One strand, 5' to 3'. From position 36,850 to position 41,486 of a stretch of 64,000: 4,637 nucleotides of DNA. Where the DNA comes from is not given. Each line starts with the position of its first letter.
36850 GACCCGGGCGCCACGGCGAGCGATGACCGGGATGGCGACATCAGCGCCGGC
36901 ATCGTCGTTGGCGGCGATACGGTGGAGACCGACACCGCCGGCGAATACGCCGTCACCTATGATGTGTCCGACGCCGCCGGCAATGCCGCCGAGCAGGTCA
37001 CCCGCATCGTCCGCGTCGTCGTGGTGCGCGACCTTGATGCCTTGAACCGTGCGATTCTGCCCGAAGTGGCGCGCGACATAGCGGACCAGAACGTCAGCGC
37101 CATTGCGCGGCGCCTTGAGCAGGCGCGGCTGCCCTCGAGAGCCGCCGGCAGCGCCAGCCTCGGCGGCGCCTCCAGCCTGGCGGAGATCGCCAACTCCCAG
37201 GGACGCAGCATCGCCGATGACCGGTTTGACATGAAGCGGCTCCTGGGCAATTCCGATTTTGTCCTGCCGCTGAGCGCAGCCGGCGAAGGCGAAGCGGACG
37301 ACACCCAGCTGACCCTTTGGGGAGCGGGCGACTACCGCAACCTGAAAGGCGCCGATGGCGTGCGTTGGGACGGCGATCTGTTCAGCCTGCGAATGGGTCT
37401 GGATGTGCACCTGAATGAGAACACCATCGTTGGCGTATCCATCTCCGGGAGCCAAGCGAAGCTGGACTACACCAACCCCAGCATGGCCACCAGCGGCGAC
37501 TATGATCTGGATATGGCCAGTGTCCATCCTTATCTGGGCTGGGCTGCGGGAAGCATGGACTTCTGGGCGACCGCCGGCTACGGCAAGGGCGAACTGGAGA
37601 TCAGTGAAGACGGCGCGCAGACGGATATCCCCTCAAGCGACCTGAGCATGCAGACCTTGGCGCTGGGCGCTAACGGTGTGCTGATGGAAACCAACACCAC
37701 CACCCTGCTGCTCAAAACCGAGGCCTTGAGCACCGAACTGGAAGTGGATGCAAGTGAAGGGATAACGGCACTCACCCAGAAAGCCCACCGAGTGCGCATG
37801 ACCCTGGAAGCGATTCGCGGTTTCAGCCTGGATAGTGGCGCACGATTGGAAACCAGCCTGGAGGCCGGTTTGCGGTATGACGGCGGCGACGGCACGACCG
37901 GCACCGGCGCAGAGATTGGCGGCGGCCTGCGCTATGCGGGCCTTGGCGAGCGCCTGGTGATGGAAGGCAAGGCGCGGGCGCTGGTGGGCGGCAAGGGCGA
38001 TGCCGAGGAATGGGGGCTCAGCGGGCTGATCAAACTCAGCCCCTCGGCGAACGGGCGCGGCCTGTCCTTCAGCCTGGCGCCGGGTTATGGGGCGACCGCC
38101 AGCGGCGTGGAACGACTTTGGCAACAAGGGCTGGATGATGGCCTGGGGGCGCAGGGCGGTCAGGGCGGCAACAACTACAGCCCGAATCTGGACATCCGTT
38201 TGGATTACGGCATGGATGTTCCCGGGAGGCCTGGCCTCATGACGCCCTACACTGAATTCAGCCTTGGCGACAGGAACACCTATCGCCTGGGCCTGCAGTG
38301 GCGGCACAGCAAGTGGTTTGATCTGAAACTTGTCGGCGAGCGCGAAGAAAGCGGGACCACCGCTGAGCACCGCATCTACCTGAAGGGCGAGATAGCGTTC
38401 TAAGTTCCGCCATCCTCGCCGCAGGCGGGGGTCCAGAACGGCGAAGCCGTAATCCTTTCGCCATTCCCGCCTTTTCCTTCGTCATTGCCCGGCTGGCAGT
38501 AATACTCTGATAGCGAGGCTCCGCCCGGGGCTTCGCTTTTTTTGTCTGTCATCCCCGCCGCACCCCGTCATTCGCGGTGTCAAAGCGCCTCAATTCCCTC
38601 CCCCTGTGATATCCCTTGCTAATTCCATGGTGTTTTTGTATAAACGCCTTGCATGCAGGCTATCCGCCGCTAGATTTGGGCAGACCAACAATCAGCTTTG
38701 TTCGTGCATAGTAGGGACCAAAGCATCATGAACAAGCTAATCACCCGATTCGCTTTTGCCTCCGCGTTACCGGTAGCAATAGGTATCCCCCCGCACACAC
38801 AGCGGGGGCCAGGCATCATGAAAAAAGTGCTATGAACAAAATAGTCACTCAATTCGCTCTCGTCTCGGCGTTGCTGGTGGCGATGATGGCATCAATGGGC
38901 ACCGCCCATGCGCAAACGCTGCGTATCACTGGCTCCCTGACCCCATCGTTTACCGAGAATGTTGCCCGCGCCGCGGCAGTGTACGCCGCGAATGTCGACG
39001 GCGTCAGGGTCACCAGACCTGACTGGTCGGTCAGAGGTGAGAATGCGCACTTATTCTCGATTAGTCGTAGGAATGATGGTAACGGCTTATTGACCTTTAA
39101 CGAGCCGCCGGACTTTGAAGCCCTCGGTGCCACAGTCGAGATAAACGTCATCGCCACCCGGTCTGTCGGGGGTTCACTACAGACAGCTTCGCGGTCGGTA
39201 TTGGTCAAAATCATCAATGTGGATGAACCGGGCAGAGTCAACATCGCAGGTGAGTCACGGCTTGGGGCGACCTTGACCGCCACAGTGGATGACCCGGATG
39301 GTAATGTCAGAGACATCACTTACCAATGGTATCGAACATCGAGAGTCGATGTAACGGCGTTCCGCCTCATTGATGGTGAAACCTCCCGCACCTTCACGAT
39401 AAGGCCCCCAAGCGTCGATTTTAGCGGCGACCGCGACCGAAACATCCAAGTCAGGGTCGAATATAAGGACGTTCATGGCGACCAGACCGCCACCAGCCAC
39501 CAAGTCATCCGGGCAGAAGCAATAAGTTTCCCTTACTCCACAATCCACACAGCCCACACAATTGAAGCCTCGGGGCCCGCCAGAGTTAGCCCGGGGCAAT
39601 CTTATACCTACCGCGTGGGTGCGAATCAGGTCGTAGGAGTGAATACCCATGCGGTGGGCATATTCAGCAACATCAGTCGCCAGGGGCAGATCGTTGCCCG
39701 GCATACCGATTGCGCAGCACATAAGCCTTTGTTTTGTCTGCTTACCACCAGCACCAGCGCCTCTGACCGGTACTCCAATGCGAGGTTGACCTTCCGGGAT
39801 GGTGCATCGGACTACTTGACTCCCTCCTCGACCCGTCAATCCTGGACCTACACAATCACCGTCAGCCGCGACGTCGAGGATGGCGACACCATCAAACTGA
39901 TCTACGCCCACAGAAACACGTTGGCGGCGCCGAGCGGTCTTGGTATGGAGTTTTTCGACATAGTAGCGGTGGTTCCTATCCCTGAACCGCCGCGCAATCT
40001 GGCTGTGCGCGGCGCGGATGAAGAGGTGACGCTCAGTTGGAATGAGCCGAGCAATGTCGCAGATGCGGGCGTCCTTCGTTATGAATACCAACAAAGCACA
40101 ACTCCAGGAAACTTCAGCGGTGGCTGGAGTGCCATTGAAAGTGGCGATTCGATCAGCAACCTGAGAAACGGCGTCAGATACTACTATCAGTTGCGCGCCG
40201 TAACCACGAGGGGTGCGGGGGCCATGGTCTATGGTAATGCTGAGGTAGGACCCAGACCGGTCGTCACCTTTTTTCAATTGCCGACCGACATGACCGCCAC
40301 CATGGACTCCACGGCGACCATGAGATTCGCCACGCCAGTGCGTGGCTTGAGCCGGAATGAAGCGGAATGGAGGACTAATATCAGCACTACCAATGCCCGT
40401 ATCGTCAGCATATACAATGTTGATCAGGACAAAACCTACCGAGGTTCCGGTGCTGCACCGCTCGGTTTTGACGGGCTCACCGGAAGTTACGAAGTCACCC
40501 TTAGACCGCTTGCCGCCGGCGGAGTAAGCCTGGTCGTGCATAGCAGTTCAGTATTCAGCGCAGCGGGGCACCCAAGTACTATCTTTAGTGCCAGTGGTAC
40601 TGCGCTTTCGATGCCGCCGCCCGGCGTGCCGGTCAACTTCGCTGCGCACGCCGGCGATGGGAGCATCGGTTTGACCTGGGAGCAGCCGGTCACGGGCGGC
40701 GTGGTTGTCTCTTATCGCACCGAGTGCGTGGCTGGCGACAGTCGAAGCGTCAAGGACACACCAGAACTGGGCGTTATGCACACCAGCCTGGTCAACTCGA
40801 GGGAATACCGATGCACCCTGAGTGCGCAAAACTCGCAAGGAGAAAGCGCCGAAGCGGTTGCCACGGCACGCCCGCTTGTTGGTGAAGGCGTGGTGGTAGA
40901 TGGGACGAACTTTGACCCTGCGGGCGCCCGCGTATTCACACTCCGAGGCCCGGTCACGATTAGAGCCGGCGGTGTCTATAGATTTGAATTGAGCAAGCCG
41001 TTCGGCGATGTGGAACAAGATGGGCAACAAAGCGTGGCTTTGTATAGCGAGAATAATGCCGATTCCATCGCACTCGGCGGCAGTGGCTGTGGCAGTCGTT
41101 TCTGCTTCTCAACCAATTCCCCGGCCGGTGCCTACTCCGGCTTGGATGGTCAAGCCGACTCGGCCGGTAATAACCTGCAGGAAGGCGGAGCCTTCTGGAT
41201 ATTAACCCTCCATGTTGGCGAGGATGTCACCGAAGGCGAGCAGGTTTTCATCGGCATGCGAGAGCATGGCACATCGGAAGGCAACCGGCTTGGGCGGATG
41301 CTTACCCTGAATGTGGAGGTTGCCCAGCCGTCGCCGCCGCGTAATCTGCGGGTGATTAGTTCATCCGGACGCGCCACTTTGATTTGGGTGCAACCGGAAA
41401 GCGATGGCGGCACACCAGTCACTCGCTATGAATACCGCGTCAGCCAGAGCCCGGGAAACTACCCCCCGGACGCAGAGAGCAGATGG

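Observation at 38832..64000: Giant Sec-signal ORF, still open at the window edge (at least 8,389 codons) and invisible in the ORF track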

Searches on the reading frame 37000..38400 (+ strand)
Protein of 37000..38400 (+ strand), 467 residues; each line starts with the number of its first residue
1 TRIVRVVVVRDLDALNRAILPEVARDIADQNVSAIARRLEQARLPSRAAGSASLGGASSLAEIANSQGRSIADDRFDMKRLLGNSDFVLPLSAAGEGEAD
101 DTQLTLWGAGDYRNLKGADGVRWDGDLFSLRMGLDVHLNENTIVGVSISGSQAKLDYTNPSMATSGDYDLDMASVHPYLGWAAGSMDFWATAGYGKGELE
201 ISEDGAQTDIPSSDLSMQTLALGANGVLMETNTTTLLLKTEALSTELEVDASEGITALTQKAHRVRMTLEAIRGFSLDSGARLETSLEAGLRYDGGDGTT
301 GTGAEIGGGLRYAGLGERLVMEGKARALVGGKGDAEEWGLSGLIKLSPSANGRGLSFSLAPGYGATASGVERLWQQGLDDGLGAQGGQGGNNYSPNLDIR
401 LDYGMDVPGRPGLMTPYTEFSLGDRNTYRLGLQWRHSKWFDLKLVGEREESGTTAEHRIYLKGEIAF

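Call 26: search_protein_families(library=pfam, proteins=[window:37000-38400:+], max_evalue=10)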
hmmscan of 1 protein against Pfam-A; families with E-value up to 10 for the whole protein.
window:37000-38400:+ (467 aa): 1 family
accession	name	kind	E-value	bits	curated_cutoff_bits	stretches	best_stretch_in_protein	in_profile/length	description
PF03797.25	Autotransporter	-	1.7e-07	31.7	26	1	107-224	2-122/255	Autotransporter beta-domain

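Call 27: search_solved_structures(query=window:37000-38400:+, max_evalue=1)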
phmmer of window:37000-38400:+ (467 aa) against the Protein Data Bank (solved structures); distinct sequences matched with E-value up to 1: 0.

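Call 66: search_solved_structures(query=A2, max_evalue=1)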
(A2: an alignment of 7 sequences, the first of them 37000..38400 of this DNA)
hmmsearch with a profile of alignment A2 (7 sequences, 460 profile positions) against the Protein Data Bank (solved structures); distinct sequences matched with E-value up to 1: 1.
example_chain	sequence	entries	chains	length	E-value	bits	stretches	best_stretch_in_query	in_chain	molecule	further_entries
8z28_A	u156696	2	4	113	0.97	11.4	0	332-414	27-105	peptidylprolyl isomerase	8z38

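Call 86: search_protein_families(library=ncbifam, proteins=[window:37000-38400:+], max_evalue=0.01)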
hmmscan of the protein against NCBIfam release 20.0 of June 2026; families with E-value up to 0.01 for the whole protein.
window:37000-38400:+ (467 aa): 0 families

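Call 89: predict_structure(alignment_id=A4)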
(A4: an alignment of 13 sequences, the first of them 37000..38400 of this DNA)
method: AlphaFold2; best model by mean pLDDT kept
length: 467 residues; sequences in the alignment: 13
mean_pLDDT: 62.2   pTM: 0.59
mean pLDDT of the five models: 62.2, 61.3, 58.4, 52.7, 51.8
residues with pLDDT >= 90: 18; 70-90: 184; 50-70: 101; < 50: 164
segments of 3 or more residues with pLDDT < 50: 1-9, 45-83, 93-101, 297-299, 347-410, 416-426, 428-430, 439-442, 454-459, 461-467
pLDDT, mean of each block of 10 residues (from residue 1): 32 72 78 80 48 41 40 41 55 41 65 62 70 78 85 79 77 88 87 87 61 83 88 87 86 72 85 84 86 66 77 70 68 52 49 41 33 30 25 38 46 49 47 51 48 47 39
secondary structure, 60 per line:
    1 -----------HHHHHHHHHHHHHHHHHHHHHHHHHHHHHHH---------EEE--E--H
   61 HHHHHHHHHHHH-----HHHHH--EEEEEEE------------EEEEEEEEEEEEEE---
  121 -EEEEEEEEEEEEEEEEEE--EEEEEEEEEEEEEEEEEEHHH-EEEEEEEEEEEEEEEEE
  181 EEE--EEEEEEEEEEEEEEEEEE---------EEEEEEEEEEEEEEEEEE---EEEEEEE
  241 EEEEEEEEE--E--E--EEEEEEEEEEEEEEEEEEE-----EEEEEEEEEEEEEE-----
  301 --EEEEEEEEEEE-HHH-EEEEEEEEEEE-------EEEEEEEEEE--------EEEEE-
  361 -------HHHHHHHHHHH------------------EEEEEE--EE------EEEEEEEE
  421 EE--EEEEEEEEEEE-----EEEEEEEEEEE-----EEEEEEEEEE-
elements in order: H12-42 E52-54 H60-72 H78-82 E85-91 E104-117 E122-139 E142-159 E164-183 E186-203 E213-230 E234-249 E258-276 E282-295 E303-313 E319-329 E337-346 E355-359 H368-378 E397-402 E413-422 E425-435 E441-451 E457-466

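Call 91: fold_search(model_id=the predicted structure, library=pdb)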
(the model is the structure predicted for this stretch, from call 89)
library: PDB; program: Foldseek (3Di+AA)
matches with E <= 10: 718; with E <= 0.001: 58
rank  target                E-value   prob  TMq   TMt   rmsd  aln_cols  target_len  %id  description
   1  5fok_B                2.5e-05  1.00  0.42  0.32   9.6       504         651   10  Crystal structure of the siderophore receptor PiuA from Pseudomonas aeruginosa (released 2016-05-11)
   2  3kvn_X                2.7e-05  1.00  0.31  0.25  11.9       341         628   13  Crystal structure of the full-length autotransporter EstA from Pseudomonas aeruginosa (released 2010-01-26)
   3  3kvn_A                3.1e-05  1.00  0.31  0.24  11.2       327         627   12  Crystal structure of the full-length autotransporter EstA from Pseudomonas aeruginosa (released 2010-01-26)
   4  3efm                  4.3e-05  1.00  0.35  0.30  12.9       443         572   12  Structure of the alcaligin outer membrane recepteur FauA from Bordetella pertussis (released 2009-03-31)
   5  3qq2_A                4.7e-05  1.00  0.35  0.59   5.5       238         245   14  Crystal Structure of the Beta Domain of the Bordetella Autotransporter Brka (released 2011-04-13)
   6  5fok_A                5.4e-05  1.00  0.43  0.33   9.4       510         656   10  Crystal structure of the siderophore receptor PiuA from Pseudomonas aeruginosa (released 2016-05-11)
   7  9p1u_F                5.7e-05  1.00  0.32  0.33  14.1       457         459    9  beta-barrel assembly machine from Escherichia coli in an late state of LptD assembly (released 2026-03-11)
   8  3aeh_A                7.9e-05  1.00  0.31  0.47   7.8       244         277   14  Integral membrane domain of autotransporter Hbp (released 2010-07-07)
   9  2o5p_A                7.9e-05  1.00  0.34  0.23  16.5       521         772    9  Crystal structure of the full length ferric pyoverdine outer membrane receptor FpvA of Pseudomonas aeruginosa in its a (released 2007-10-30)
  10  5odw_A                1.1e-04  1.00  0.34  0.23  16.9       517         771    9  Structure of the FpvAI-pyocin S2 complex (released 2017-11-08)
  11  8bnz_P                1.3e-04  1.00  0.29  0.42  15.8       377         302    8  BAM-EspP complex structure with BamA-G431C/EspP-N1293C mutations in nanodisc (released 2023-04-26)
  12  3qq2_B                1.5e-04  1.00  0.37  0.61   6.1       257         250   15  Crystal Structure of the Beta Domain of the Bordetella Autotransporter Brka (released 2011-04-13)
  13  5nc3                  1.7e-04  1.00  0.41  0.29  11.4       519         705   10  Crystal structure of the ferric enterobactin receptor (PfeA) from Pseudomonas aeruginosa in complex with the tris-catech (released 2018-03-21)
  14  2hdi_A                1.8e-04  1.00  0.40  0.33  12.3       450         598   11  Crystal structure of the Colicin I receptor Cir from E.coli in complex with receptor binding domain of Colicin Ia. (released 2007-05-08)
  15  4mee                  1.9e-04  1.00  0.34  0.47   8.4       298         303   15  Crystal structure of the transport unit of the autotransporter AIDA-I from Escherichia coli (released 2014-06-04)
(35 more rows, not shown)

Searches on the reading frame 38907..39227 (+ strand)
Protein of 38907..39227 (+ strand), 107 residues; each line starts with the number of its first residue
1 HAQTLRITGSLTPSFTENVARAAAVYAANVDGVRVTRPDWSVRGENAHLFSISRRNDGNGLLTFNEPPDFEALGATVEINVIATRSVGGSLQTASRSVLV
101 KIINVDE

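Call 38: search_protein_families(library=pfam, proteins=[window:38907-39227:+], max_evalue=1)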
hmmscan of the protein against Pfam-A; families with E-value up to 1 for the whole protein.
window:38907-39227:+ (107 aa): 1 family
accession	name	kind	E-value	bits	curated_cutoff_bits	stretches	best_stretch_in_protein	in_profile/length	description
PF09122.16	DUF1930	-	0.038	14.4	27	1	11-49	6-44/68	Domain of unknown function (DUF1930)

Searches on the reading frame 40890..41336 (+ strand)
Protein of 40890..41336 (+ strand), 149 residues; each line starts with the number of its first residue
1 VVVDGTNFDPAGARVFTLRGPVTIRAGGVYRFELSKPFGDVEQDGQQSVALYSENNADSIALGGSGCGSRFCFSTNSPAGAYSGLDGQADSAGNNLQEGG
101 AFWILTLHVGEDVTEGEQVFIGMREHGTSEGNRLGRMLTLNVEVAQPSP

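Call 38: search_protein_families(library=pfam, proteins=[window:40890-41336:+], max_evalue=1)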
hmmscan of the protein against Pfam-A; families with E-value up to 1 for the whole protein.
window:40890-41336:+ (149 aa): 0 families

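Call 41: find_homologous_proteins(query=A1, max_evalue=0.001)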
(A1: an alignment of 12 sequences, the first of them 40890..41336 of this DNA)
Query A1 (12 sequences): 6980 candidates shared short words with the query, none scored E <= 0.001.

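Call 50: predict_structure(alignment_id=A1)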
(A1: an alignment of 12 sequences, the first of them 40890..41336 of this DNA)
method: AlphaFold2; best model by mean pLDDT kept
length: 149 residues; sequences in the alignment: 12
mean_pLDDT: 80.9   pTM: 0.79
mean pLDDT of the five models: 80.9, 77.7, 75.1, 74.3, 71.8
residues with pLDDT >= 90: 52; 70-90: 63; 50-70: 31; < 50: 3
segments of 3 or more residues with pLDDT < 50: none
pLDDT, mean of each block of 10 residues (from residue 1): 53 77 93 79 77 86 79 88 78 85 92 90 80 85 70
secondary structure, 60 per line:
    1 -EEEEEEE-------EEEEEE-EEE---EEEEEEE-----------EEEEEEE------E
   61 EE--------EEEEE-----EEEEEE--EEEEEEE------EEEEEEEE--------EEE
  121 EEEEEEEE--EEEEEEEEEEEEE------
elements in order: E2-8 E16-21 E23-25 E29-35 E47-53 E60-62 E71-75 E81-86 E89-95 E102-109 E118-128 E131-143

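Call 52: search_protein_representatives(alignment_id=A1)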
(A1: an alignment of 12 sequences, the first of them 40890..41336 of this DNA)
Query: 12 sequences, 147 profile positions. Proteins with E-value up to 0.001 (for the whole library): 41; up to 1e-10: 7; up to 1e-30: 2. The best 41 are listed.
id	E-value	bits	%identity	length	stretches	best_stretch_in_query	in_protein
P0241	9.1e-217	726.4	-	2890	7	4-146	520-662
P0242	3.3e-36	140.6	-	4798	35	21-92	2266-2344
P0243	1.7e-21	92.9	-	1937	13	21-79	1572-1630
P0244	1.1e-16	77.3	-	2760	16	82-130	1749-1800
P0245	3.3e-15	72.5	-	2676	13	10-50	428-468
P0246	4.0e-15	72.3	-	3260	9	6-39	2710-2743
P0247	7.4e-15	71.4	-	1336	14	21-50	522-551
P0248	3.0e-08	50.0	-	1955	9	9-38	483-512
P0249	3.6e-07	46.5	-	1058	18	8-32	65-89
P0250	1.4e-06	44.5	-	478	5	21-76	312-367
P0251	2.4e-06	43.8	-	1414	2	6-124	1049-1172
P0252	2.5e-06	43.7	-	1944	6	8-48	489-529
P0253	3.6e-06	43.2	-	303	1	7-143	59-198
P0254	4.2e-06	43.0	-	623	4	9-89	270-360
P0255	5.3e-06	42.7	-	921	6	12-37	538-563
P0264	8.3e-05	38.8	-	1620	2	10-101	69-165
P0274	3.2e-04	36.9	-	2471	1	11-127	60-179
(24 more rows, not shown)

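Call 54: fold_search(model_id=the predicted structure, library=pdb)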
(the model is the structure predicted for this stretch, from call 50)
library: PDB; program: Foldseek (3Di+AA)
matches with E <= 10: 1979; with E <= 0.001: 21
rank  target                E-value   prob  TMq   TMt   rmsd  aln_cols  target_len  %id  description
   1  7fe5_A                1.3e-04  1.00  0.51  0.43   5.5       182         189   12  AvmM Catalyzes Macrocyclization in Alchivemycin A Biosynthesis (released 2021-09-01)
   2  8jxr_B                2.2e-04  1.00  0.42  0.48   7.7       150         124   12  Structure of nanobody-bound DRD1_LSD complex (released 2024-09-04)
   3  5o04_D                3.9e-04  1.00  0.40  0.47   7.9       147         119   10  GII.10 Vietnam 026 norovirus protruding domain in complex with Nanobody Nano-26 and Nano-85 (released 2017-10-04)
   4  2jh2_A                3.9e-04  1.00  0.33  0.37   7.0       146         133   11  X-ray crystal structure of a cohesin-like module from Clostridium perfringens (released 2007-11-06)
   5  2w1n                  4.1e-04  1.00  0.35  0.26   7.2       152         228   12  cohesin and fibronectin type-III double module construct from the Clostridium perfringens glycoside hydrolase GH84C (released 2009-02-03)
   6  2jh2_C                4.1e-04  0.99  0.32  0.35   7.0       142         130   12  X-ray crystal structure of a cohesin-like module from Clostridium perfringens (released 2007-11-06)
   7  7wwn                  4.3e-04  1.00  0.43  0.42   7.0       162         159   13  Structure of hypothetical protein TTHA1873 from Thermus thermophilus with Potassium mercuric iodide (released 2022-04-06)
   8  9ifr                  5.4e-04  1.00  0.36  0.41   7.3       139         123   14  CLIPPER domain from the Gram-negative fibrillar adhesin "B9T28_05395 (released 2025-11-26)
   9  7wwo_A                5.4e-04  1.00  0.39  0.38   7.6       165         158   12  Dimer form of hypothetical protein TTHA1873 from Thermus thermophilus (released 2022-03-09)
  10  4lde_B                6.1e-04  1.00  0.41  0.48   6.7       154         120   10  Structure of beta2 adrenoceptor bound to BI167107 and an engineered nanobody (released 2013-09-25)
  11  8tl4_G                7.2e-04  1.00  0.36  0.42   9.7       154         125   10  CRYO-EM STRUCTURE OF HIV-1 BG505DS-SOSIP.664 ENV TRIMER BOUND TO DJ85-e.01 FAB (released 2024-08-28)
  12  7sqp_B                7.6e-04  1.00  0.40  0.49   8.2       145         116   11  Single chain trimer HLA-A*02:01 (Y108C) with HPV.16 E7 peptide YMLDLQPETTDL (released 2022-11-23)
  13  7a4t_A                7.6e-04  1.00  0.40  0.46   8.1       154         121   10  Crystal structure of the GCN coiled-coil in complex with nanobody Nb39 (released 2021-05-05)
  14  4w2q_C                7.6e-04  1.00  0.38  0.45   8.8       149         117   11  Anti-Marburgvirus Nucleoprotein Single Domain Antibody C Complexed with Nucleoprotein C-terminal domain (released 2017-10-11)
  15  7fe0_A                8.0e-04  1.00  0.49  0.41   6.2       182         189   12  AvmM Catalyzes Macrocyclization in Alchivemycin A Biosynthesis (released 2021-09-01)
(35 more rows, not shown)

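Call 56: find_encoding_contigs(protein=P0241, flank=10000, max_places=4)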
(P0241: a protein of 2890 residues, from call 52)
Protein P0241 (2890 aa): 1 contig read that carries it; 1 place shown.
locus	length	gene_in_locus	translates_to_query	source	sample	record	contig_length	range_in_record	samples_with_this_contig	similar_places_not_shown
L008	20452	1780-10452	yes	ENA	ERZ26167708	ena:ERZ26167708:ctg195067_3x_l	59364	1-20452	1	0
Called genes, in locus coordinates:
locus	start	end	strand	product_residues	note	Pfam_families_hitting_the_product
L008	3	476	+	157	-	?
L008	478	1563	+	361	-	PF08240:ADH_N, PF00107:ADH_zinc_N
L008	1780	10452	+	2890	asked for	PF16656:Pur_ac_phosph_N (faint), PF21605:CRLF2-like_D2 (faint), PF25059:FN3_DSCAM-DSCAML_C (faint), PF00041:fn3, PF21027:Sde0182_C (faint), PF22352:K319L-like_PKD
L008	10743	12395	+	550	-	PF01609:DDE_Tnp_1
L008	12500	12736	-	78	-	-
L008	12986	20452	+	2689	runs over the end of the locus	PF22352:K319L-like_PKD, PF00041:fn3, PF12733:Cadherin-like, PF18911:PKD_4, PF22352:K319L-like_PKD, PF00028:Cadherin, PF19078:Big_12, PF12733:Cadherin-like, +7 more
